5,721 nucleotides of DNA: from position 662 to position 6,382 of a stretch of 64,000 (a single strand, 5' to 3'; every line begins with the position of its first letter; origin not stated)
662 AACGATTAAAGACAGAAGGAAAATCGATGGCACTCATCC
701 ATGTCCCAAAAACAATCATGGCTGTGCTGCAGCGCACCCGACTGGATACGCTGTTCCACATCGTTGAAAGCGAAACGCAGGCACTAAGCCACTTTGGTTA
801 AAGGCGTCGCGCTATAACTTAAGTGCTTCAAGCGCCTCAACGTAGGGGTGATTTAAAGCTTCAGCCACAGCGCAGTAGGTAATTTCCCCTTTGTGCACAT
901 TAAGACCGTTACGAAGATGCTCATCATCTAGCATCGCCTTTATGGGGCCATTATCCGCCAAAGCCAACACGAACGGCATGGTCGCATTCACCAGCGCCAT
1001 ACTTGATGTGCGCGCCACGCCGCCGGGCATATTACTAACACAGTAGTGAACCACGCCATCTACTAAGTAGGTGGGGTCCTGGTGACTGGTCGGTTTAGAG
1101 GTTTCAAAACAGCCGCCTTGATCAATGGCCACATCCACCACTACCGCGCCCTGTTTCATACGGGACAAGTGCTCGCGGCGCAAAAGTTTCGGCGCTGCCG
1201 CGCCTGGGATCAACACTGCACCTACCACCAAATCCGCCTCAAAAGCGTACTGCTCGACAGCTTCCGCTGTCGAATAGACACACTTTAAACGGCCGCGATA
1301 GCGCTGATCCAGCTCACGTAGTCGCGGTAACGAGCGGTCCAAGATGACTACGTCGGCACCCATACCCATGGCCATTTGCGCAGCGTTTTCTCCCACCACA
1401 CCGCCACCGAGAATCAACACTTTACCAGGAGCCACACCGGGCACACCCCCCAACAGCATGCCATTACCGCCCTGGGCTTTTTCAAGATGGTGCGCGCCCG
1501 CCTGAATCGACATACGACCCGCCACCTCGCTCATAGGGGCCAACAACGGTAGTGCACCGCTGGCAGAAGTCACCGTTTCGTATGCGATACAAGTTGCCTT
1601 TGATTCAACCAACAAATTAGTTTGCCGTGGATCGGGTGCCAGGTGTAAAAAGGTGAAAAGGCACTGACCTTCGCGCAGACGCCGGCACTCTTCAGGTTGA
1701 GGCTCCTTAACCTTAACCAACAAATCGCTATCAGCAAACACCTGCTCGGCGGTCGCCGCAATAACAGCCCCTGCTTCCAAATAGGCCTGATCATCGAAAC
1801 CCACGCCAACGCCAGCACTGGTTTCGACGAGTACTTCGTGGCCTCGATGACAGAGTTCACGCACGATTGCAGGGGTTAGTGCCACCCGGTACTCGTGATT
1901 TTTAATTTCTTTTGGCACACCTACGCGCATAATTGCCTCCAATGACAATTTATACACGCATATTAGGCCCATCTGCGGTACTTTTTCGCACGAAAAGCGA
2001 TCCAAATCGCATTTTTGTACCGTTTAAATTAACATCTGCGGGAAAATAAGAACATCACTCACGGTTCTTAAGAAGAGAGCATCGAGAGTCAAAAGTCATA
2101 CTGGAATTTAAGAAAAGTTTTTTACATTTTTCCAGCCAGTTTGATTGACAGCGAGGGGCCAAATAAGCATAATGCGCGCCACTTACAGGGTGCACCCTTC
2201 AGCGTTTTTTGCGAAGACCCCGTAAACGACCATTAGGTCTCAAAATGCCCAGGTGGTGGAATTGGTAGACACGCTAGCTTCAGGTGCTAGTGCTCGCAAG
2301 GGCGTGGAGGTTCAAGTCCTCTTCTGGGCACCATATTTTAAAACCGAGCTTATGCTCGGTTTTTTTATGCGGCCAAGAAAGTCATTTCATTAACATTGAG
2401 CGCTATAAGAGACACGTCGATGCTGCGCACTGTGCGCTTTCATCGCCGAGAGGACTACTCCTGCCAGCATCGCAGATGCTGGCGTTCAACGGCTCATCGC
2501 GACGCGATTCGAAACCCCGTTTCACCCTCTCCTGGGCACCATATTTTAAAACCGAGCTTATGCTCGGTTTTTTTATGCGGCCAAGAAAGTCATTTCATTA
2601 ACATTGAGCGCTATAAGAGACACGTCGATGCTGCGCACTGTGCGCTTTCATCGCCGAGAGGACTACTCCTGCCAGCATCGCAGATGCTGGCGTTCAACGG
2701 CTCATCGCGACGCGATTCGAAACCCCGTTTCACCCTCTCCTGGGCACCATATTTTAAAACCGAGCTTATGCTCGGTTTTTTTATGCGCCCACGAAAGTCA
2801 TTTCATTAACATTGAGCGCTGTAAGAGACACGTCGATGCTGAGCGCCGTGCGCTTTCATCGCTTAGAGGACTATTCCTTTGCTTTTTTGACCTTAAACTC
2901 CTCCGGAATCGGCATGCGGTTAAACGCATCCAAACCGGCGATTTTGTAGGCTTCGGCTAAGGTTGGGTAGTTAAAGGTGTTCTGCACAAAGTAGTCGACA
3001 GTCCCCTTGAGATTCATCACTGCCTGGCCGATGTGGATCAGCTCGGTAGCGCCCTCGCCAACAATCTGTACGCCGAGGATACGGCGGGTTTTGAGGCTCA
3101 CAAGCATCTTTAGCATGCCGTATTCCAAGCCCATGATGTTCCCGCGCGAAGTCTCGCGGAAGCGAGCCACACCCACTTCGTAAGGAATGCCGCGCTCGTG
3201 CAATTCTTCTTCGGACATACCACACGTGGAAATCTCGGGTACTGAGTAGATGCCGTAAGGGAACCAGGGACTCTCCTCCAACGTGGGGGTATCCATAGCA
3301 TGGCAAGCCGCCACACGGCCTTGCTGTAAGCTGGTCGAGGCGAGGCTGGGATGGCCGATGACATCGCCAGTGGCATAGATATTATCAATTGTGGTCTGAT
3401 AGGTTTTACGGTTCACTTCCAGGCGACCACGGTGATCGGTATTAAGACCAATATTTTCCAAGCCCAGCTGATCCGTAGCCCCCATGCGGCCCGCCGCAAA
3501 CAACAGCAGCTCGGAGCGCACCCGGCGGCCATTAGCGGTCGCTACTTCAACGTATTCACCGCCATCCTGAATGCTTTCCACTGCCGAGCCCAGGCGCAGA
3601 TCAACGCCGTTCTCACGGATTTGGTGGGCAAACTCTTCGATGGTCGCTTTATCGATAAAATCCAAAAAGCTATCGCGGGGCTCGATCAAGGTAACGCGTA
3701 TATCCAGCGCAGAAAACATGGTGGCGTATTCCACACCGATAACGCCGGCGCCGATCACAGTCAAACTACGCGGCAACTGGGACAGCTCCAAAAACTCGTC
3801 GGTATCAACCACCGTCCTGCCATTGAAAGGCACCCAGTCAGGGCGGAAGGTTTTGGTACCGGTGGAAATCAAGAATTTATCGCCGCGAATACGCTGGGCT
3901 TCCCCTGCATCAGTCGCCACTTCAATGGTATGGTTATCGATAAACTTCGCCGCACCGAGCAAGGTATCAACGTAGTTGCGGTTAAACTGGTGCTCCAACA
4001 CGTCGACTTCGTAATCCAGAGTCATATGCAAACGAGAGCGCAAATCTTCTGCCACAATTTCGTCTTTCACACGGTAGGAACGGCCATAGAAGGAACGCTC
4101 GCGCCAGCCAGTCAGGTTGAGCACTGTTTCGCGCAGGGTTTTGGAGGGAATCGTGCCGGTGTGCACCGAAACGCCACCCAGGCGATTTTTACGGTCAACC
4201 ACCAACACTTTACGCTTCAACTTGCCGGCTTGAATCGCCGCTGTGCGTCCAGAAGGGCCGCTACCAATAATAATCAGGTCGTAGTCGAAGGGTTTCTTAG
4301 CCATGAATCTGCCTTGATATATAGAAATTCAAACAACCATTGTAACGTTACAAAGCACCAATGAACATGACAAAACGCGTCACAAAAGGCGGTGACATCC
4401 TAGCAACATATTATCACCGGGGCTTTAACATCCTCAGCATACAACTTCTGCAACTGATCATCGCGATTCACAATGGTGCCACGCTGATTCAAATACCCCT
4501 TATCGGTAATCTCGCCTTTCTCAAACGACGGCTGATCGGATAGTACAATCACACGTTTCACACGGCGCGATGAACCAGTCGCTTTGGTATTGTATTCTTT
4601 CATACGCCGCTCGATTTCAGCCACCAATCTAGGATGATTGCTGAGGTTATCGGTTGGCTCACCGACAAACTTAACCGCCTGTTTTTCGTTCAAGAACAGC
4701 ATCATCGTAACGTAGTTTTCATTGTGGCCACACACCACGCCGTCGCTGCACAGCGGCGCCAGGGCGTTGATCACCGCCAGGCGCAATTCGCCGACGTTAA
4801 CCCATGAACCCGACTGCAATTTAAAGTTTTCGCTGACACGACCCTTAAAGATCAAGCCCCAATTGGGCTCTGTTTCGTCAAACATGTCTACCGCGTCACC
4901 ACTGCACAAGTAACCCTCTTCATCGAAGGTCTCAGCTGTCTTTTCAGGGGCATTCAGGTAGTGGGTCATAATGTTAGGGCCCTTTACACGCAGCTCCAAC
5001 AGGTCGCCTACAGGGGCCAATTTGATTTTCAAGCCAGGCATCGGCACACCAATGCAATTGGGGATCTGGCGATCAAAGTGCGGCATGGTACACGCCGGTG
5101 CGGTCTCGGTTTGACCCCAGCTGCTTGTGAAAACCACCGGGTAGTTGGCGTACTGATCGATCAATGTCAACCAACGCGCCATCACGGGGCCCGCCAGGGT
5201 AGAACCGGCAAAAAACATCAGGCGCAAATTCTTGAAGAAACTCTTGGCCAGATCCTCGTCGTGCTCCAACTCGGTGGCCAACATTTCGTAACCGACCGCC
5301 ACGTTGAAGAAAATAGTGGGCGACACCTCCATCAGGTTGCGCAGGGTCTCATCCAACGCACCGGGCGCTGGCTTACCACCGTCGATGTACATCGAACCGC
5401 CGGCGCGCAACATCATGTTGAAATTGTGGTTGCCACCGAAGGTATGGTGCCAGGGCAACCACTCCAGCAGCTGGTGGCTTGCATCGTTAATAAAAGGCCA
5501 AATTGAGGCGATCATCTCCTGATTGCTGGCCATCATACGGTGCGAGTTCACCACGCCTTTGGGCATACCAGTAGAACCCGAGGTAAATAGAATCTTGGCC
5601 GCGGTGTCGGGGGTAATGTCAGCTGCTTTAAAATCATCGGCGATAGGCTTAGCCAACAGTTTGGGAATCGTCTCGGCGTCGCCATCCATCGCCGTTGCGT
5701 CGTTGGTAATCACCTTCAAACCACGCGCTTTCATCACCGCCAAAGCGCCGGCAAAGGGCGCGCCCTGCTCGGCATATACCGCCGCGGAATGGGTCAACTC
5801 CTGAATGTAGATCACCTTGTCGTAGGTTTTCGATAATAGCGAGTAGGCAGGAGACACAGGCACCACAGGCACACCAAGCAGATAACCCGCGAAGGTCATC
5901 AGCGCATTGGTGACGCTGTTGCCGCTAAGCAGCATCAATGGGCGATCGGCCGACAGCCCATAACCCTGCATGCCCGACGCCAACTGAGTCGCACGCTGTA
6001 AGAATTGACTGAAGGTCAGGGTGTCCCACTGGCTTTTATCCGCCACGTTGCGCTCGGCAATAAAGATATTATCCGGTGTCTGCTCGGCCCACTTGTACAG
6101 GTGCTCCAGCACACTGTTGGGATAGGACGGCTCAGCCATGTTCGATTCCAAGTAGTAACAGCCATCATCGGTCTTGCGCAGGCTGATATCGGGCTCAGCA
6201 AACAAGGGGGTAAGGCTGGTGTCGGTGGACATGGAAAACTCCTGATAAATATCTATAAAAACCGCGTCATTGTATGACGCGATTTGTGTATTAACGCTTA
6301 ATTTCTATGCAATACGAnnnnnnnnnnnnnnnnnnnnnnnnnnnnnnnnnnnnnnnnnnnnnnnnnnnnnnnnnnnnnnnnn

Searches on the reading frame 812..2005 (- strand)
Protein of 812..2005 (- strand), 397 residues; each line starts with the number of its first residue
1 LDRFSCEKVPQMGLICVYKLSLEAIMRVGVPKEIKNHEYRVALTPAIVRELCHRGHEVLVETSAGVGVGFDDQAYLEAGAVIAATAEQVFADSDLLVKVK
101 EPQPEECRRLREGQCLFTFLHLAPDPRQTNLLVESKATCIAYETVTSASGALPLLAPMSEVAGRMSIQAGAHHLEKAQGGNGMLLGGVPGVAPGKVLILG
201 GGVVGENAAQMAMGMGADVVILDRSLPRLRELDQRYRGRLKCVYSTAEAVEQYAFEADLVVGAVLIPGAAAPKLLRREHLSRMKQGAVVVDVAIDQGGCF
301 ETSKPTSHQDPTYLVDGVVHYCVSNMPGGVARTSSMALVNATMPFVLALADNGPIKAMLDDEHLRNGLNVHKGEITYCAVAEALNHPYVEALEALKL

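Call 7: search_protein_families(library=pfam, proteins=[window:812-2005:-], max_evalue=0.00001)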
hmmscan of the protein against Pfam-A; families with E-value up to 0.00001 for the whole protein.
window:812-2005:- (397 aa): 6 families
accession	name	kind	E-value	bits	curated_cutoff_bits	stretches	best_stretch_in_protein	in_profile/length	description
PF01262.27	AlaDh_PNT_C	-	4.6e-85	284.8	23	1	166-377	1-213/214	Alanine dehydrogenase/PNT, C-terminal domain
PF05222.21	AlaDh_PNT_N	-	7.6e-50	169.1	30.4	1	29-162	1-136/136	Alanine dehydrogenase/PNT, N-terminal domain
PF02826.25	2-Hacid_dh_C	-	1.2e-06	28.5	25.1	1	194-293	37-127/178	D-isomer specific 2-hydroxyacid dehydrogenase, NAD binding domain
PF07992.20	Pyr_redox_2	-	1.4e-06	28.4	26.1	1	125-239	81-188/291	Pyridine nucleotide-disulphide oxidoreductase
PF01488.26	Shikimate_DH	-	2.2e-06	28.2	24.3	1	194-294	13-113/138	Shikimate / quinate 5-dehydrogenase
PF03807.23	F420_oxidored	-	7.8e-06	26.8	21.6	0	195-293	1-92/94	NADP oxidoreductase coenzyme F420-dependent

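Call 90: search_protein_families(library=ncbifam, proteins=[window:812-2005:-], max_evalue=1e-30)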
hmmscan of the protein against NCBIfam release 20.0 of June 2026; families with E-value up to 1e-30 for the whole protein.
window:812-2005:- (397 aa): 3 families
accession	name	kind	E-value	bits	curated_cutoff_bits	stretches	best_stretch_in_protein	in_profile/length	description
TIGR00518.1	alaDH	equivalog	3.8e-153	509.8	391.85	1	26-395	1-369/370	alanine dehydrogenase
NF006942.0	PRK09424.1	equivalog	3.4e-53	181.1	383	1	26-223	1-195/510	Re/Si-specific NAD(P)(+) transhydrogenase subunit alpha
TIGR00561.1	pntA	equivalog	2.4e-47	161.8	444.4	1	27-230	1-200/511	Re/Si-specific NAD(P)(+) transhydrogenase subunit alpha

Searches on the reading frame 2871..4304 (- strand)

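Call 7: search_protein_families(library=pfam, proteins=[window:2871-4304:-], max_evalue=0.00001)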
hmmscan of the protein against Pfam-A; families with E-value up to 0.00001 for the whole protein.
window:2871-4304:- (477 aa): 8 families
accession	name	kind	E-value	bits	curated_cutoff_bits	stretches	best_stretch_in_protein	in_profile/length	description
PF07992.20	Pyr_redox_2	-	3.8e-52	178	26.1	1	8-329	1-291/291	Pyridine nucleotide-disulphide oxidoreductase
PF02852.28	Pyr_redox_dim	-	1.7e-27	96.3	25.3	1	349-454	2-107/110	Pyridine nucleotide-disulphide oxidoreductase, dimerisation domain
PF00070.33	Pyr_redox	-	1.9e-20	73.6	22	1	181-254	2-77/82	Pyridine nucleotide-disulphide oxidoreductase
PF13738.12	Pyr_redox_3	-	1.9e-14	54.1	30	1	124-313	111-305/305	Pyridine nucleotide-disulphide oxidoreductase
PF01266.30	DAO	-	1.6e-12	48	27.9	0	9-96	1-92/353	FAD dependent oxidoreductase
PF03486.20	HI0933_like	-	6.1e-11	42.7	50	0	9-43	2-36/244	HI0933-like protein Rossmann domain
PF12831.13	FAD_oxidored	-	1.4e-10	41.5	27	1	9-141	1-123/416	FAD dependent oxidoreductase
PF13450.12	NAD_binding_8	-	5.2e-09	36.7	21.9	0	12-45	1-34/68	NAD(P)-binding Rossmann-like domain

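Call 90: search_protein_families(library=ncbifam, proteins=[window:2871-4304:-], max_evalue=1e-30)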
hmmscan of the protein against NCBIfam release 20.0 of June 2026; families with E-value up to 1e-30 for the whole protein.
window:2871-4304:- (477 aa): 23 families
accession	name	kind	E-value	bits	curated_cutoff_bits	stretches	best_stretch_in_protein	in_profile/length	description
NF003585.0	PRK05249.1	equivalog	2e-194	646.5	465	1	4-464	3-461/464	Si-specific NAD(P)(+) transhydrogenase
TIGR01350.1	lipoamide_DH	equivalog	1.5e-95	320.6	408.8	1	8-463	2-457/461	dihydrolipoyl dehydrogenase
TIGR02053.1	MerA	equivalog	5.5e-79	266.3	454.45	1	8-462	1-454/465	mercury(II) reductase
NF040477.1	chlor_oxi_RclA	equivalog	2.7e-66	224.1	740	1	7-453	3-433/441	reactive chlorine resistance oxidoreductase RclA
NF005883.0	PRK07845.1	equivalog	1.2e-65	222.3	479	1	10-451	5-450/466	NAD(P)H-quinone dehydrogenase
NF004943.0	PRK06292.2-1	equivalog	2.9e-65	220.8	432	1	7-453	3-448/456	dihydrolipoyl dehydrogenase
NF004939.0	PRK06292.1-1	equivalog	1.2e-64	218.8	435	1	7-466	5-464/476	dihydrolipoyl dehydrogenase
NF041853.1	hythiocyan_redase_MerA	equivalog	3.7e-62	210.6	650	1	7-453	3-434/440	hypothiocyanous acid reductase MerA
NF004947.0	PRK06292.2-5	equivalog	6.2e-62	210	592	1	7-456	3-454/474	dihydrolipoyl dehydrogenase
NF004776.0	PRK06116.1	equivalog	7.3e-62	209.8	480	1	6-451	3-444/450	glutathione-disulfide reductase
NF005572.0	PRK07251.1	equivalog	2.9e-61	207.5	537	1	7-452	3-431/438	FAD-containing oxidoreductase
NF004946.0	PRK06292.2-4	subfamily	1e-59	202.6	634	1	7-463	3-473/487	dihydrolipoyl dehydrogenase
NF004991.0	PRK06370.1-3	subfamily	1.6e-59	201.8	620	1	7-464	35-490/509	FAD-containing oxidoreductase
NF005884.0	PRK07846.1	equivalog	1.1e-58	199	501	1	7-451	3-442/454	mycothione reductase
NF004945.0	PRK06292.2-3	equivalog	2.1e-57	195.1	494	1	8-453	4-445/457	dihydrolipoyl dehydrogenase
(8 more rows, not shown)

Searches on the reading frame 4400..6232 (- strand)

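Call 6: search_protein_families(library=pfam, proteins=[window:4400-6232:-], max_evalue=0.00001)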
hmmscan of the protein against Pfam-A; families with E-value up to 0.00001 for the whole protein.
window:4400-6232:- (610 aa): 1 family
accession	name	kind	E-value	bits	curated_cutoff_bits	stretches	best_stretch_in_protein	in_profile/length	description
PF00501.34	AMP-binding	-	3.5e-46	158.2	29.9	1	47-426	3-384/384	AMP-binding enzyme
